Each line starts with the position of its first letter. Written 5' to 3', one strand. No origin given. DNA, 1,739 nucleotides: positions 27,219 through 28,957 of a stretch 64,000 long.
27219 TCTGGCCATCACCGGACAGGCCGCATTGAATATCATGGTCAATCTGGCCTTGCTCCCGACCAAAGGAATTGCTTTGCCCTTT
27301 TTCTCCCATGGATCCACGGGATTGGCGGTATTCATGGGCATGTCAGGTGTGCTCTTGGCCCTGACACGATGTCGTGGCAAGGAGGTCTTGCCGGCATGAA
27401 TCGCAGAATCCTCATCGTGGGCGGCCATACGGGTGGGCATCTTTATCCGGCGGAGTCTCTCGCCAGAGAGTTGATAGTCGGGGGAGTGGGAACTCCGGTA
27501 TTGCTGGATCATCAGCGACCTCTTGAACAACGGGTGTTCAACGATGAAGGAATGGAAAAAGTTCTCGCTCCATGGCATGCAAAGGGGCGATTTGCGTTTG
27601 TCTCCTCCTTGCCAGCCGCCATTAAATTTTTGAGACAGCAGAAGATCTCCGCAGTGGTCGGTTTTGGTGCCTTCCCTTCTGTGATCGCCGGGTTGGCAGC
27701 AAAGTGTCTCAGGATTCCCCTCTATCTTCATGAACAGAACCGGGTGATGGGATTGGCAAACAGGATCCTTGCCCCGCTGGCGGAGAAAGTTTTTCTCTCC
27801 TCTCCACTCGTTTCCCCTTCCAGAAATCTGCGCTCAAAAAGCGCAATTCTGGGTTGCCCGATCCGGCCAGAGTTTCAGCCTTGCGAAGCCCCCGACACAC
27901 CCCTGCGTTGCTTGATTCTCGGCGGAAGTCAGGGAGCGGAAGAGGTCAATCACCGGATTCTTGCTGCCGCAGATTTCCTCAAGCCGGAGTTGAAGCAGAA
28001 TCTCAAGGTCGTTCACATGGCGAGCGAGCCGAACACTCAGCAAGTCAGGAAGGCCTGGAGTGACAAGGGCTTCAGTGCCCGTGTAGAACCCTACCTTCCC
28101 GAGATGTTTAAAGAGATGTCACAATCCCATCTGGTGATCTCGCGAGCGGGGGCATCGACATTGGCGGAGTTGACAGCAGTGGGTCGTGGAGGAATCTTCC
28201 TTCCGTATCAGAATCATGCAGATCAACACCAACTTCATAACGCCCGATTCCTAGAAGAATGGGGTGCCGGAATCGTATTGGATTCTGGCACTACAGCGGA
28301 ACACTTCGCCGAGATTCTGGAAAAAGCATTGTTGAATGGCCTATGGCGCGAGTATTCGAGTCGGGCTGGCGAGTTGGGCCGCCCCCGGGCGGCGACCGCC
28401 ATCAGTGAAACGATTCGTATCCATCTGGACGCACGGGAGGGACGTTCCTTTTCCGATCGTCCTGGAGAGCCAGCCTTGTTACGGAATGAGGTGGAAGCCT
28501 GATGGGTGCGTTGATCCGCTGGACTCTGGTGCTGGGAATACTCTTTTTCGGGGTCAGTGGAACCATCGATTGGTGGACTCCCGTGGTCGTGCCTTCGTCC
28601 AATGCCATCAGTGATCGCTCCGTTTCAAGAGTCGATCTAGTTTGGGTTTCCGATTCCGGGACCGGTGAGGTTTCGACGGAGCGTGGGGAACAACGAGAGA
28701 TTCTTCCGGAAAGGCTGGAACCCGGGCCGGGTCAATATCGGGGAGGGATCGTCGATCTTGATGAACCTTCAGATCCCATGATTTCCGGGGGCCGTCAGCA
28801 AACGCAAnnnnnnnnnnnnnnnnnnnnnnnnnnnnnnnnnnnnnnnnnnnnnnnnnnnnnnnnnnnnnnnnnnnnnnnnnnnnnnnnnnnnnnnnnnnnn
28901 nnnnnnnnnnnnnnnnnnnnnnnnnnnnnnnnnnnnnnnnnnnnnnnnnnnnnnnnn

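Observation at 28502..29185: LysM-domain membrane protein embedded between murG and murC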

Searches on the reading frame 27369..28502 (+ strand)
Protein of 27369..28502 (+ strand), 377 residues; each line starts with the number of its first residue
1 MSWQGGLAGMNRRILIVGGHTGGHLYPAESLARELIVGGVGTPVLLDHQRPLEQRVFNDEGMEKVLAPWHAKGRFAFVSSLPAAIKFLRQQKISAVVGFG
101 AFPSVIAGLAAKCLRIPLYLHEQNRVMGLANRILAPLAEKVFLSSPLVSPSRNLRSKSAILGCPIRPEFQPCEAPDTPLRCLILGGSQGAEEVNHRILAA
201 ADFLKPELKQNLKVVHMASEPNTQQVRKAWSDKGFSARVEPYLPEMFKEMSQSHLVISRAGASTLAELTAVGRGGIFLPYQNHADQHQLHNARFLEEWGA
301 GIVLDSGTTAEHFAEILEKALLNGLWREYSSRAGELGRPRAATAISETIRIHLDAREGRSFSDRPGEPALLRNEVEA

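Call 3: search_protein_families(library=pfam, proteins=[window:27369-28502:+], max_evalue=0.01)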
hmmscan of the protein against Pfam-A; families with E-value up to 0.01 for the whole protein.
window:27369-28502:+ (377 aa): 3 families
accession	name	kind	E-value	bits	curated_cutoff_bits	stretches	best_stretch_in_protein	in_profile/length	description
PF04101.22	Glyco_tran_28_C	-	2e-28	100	22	1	181-325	2-145/166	Glycosyltransferase family 28 C-terminal domain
PF03033.26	Glyco_transf_28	-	8.2e-20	71.7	26.2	1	14-142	1-138/139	Glycosyltransferase family 28 N-terminal domain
PF13579.12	Glyco_trans_4_4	-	0.00022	22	29.7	1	28-135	7-114/158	Glycosyl transferase 4-like domain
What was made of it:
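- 27369..28502 (+): murG, upstream partner. The likely true start is ATG 27396 (M10), a 4-nt overlap with ftsW. Pfam GT28 N and C domains (call 3).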

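Call 6: find_related_loci(query=window:27369-28502:+, collection=genome_contigs, flank=6000)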
Query window:27369-28502:+ (377 aa) in genome_contigs; peptide patterns used: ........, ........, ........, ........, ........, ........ (x = any residue, [..] = any of these).
104 stretches matched a pattern; 2 encode a relative of the query (tblastn E <= 1e-3); 2 distinct loci.
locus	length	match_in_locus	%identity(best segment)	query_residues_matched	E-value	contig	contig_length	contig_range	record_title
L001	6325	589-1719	89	1-377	0e+0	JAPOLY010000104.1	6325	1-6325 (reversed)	MAG: bacterium isolate bin129 k141_1684300_length_6325_cov_18.6447, whole genome shotgun sequence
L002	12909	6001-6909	32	6-296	1e-37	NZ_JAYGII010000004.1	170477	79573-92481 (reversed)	Natronospira elongata strain AB-CW1 4, whole genome shotgun sequence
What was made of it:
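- Tried and rejected: The genome_contigs scan with MurG (call 6) gave one close MAG (L001, 'bacterium bin129') and nothing else useful.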

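Call 39: find_related_loci(query=A2, collection=metagenome_contigs, flank=4000)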
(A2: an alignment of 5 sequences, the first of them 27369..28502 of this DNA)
Query A2 (377 aa) in metagenome_contigs; peptide patterns used: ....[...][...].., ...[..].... (x = any residue, [..] = any of these).
293 stretches matched a pattern; 99 encode a relative of the query (tblastn E <= 1e-3); the best 80 are kept; 80 distinct loci.
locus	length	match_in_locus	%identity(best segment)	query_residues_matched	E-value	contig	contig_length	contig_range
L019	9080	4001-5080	37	6-348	4e-54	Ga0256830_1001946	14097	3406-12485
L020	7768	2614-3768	35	6-366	2e-49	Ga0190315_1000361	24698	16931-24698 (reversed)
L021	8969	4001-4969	34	9-318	2e-44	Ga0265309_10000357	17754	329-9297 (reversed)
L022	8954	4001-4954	34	10-314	3e-44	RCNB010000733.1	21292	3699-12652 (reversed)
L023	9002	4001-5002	34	14-320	3e-44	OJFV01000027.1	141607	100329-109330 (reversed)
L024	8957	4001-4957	34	9-314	3e-44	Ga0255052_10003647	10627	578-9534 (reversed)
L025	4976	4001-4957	34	9-314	1e-43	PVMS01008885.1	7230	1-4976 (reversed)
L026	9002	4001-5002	34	14-320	1e-43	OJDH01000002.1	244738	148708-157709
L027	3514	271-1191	34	14-304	2e-43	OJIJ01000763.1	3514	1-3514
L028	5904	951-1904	34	10-314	3e-43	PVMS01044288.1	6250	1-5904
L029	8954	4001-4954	33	10-314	1e-42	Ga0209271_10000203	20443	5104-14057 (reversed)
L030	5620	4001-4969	33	9-318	7e-43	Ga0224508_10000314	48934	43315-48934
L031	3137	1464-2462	33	2-318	5e-42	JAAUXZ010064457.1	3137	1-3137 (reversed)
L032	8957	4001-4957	33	9-314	5e-42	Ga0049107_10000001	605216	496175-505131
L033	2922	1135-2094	33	8-314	1e-41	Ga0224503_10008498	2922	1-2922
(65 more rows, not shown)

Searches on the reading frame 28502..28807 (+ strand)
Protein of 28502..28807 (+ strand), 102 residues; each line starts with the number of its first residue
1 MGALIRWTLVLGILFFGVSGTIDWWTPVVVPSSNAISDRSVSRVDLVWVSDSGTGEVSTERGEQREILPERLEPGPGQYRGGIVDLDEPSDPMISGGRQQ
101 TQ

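Call 50: search_protein_representatives(alignment_id=A3)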
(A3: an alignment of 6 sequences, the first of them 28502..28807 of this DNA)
Query: 6 sequences, 102 profile positions. Proteins with E-value up to 0.001 (for the whole library): 6; up to 1e-10: 3; up to 1e-30: 2. The best 6 are listed.
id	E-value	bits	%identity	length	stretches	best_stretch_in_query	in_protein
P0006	1.5e-44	166.6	-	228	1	1-102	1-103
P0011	5.3e-34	132.7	-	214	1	1-85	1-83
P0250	1.0e-16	77.2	-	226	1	1-73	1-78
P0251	5.7e-09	52.4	-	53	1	1-44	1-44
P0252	1.2e-08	51.3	-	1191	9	26-54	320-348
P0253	3.3e-06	43.5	-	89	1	1-36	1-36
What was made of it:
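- Tried and rejected: A search for the N-terminal module (residues 1-102) on its own in 1.84 billion representatives (call 50) found only family members, two fragments and one 9xFN3 protein.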

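Call 52: find_encoding_contigs(protein=P0250, flank=8000, max_places=3)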
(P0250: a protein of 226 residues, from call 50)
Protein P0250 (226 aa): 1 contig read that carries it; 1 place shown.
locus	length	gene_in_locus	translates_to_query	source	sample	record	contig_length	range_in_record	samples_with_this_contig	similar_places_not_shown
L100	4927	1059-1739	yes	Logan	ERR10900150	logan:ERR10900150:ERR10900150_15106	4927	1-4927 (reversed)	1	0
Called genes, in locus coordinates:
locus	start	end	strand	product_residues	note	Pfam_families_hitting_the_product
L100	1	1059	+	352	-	?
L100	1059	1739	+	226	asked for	PF23472:LysM2_CERK1_LYK3_4_5 (faint), PF01476:LysM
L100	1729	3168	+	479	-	PF01225:Mur_ligase, PF08245:Mur_ligase_M, PF02875:Mur_ligase_C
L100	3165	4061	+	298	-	PF01565:FAD_binding_4, PF02873:MurB_C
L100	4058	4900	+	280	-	-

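Call 67: search_protein_families(library=pfam, proteins=[P0252], max_evalue=10)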
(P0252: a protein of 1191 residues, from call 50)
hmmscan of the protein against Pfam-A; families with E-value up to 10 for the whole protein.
P0252 (1191 aa): 13 families
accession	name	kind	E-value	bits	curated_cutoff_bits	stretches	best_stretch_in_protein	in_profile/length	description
PF00041.27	fn3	-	5e-84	277.1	25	9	417-496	2-82/84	Fibronectin type III domain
PF25788.1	Ig_Rha78A_N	-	3.8e-29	101.5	27.4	9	366-406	61-101/105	Rha78A-like, N-terminal immunoglobulin domain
PF17957.7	Big_7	-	9.7e-20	71.4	24.1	9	1074-1131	10-70/70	Bacterial Ig domain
PF16656.11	Pur_ac_phosph_N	-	4.4e-16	59.7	30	9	550-583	56-84/93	Purple acid Phosphatase, N-terminal domain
PF25523.1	Ig_RIMBP2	-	7.3e-16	58.5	27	9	1079-1125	23-69/105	RIMBP2-like, immunoglobulin-like domain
PF13385.13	Laminin_G_3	-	1.6e-13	51.5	27.6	2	116-258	41-151/151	Concanavalin A-like lectin/glucanases superfamily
PF25814.1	fn3_SORL1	-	6e-13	49.1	27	0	325-348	5-28/90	SORL1-like, fn3 domain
PF19077.6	Big_13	-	4.5e-08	34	27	1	1108-1150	56-101/102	Bacterial Ig-like domain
PF25059.1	FN3_DSCAM-DSCAML_C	-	0.00058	20.6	39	0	372-414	48-88/89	DSCAM/DSCAML C-terminal Fn3-like domain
PF14099.13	Polysacc_lyase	-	0.0015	18.9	29.9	1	127-202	109-184/210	Polysaccharide lyase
PF02210.31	Laminin_G_2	-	0.0054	17.6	22.9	1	117-246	17-122/126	Laminin G domain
PF13750.12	Big_3_3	-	0.028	14.5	27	0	1120-1145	117-142/157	Bacterial Ig-like domain (group 3)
PF14825.11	CFAP77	-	2.6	8.2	24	0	455-506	10-61/157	Cilia- and flagella-associated protein 77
